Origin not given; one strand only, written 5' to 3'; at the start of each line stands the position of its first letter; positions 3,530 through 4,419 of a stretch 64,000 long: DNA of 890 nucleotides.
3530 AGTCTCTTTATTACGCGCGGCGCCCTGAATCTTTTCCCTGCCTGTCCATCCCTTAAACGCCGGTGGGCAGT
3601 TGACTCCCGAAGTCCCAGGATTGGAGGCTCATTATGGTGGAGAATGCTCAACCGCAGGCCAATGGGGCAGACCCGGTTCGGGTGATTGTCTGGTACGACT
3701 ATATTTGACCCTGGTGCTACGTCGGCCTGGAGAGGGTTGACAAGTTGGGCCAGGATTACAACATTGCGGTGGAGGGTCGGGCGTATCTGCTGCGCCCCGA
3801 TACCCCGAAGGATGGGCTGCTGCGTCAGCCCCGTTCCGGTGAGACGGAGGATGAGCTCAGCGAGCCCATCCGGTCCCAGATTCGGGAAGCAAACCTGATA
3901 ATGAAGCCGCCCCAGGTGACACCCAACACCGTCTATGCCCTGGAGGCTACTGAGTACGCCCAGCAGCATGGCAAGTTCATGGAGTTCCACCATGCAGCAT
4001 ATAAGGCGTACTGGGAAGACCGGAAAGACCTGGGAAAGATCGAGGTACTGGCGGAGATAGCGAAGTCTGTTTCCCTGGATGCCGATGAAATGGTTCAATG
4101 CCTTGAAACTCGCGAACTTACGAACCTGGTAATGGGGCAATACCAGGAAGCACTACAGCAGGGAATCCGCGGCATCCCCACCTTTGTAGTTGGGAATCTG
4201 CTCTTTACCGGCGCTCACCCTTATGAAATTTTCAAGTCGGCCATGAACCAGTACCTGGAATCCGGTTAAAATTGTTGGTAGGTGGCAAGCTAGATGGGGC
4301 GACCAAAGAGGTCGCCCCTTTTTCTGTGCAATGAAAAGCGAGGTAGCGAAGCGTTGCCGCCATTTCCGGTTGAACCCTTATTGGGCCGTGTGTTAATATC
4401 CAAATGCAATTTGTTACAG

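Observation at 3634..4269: In-frame TGA at the first Cys of the CxxC motif: a selenocysteine FrnE/DsbA-like oxidoreductase hidden behind a truncated ORF call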

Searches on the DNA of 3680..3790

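Call 54: search_rna_families(source=window, start=3680, end=3790, threshold=evalue, max_evalue=10)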
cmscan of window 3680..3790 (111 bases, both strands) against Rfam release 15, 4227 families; matches with E-value up to 10: 0.
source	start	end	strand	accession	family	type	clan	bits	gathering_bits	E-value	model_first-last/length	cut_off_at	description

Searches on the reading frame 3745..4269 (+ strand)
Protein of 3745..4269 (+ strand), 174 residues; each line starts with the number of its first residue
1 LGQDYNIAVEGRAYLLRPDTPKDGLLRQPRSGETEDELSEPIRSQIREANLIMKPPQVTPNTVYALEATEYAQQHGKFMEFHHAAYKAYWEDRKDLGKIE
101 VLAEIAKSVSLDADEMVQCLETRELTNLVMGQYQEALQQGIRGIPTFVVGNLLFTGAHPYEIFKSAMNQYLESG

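Call 44: find_encoding_contigs(protein=window:3745-4269:+, flank=10000, max_places=4)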
Protein window:3745-4269:+ (174 aa): 1 contig read that carries it; 1 place shown.
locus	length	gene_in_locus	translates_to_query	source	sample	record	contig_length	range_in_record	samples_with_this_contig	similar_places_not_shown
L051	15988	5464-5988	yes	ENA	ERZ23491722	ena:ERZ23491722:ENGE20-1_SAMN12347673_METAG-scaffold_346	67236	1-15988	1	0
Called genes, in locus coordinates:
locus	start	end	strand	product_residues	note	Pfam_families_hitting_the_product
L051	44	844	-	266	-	PF00561:Abhydrolase_1, PF12146:Hydrolase_4, PF12697:Abhydrolase_6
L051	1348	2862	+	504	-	PF00982:Glyco_transf_20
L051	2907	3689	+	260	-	PF02358:Trehalose_PPase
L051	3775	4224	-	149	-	PF02502:LacAB_rpiB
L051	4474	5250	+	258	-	PF00702:Hydrolase, PF13419:HAD_2, PF13242:Hydrolase_like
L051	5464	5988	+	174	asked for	PF01323:DSBA, PF13462:Thioredoxin_4 (weak)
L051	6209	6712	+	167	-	PF01257:2Fe-2S_thioredx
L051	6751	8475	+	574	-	PF01512:Complex1_51K, PF10589:NADH_4Fe-4S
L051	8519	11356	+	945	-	PF13510:Fer2_4, PF00037:Fer4 (faint), PF12838:Fer4_7 (weak), PF14697:Fer4_21 (weak), PF22117:Fer4_Nqo3, PF04879:Molybdop_Fe4S4, PF00384:Molybdopterin, PF01568:Molydop_binding, +1 more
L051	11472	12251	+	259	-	PF00175:NAD_binding_1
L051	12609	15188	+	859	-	PF01624:MutS_I, PF05188:MutS_II, PF05192:MutS_III, PF05190:MutS_IV, PF00488:MutS_V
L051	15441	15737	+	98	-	PF03960:ArsC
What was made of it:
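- A single in-frame stop in one metagenome scaffold (call 44) would look like this if seen alone.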
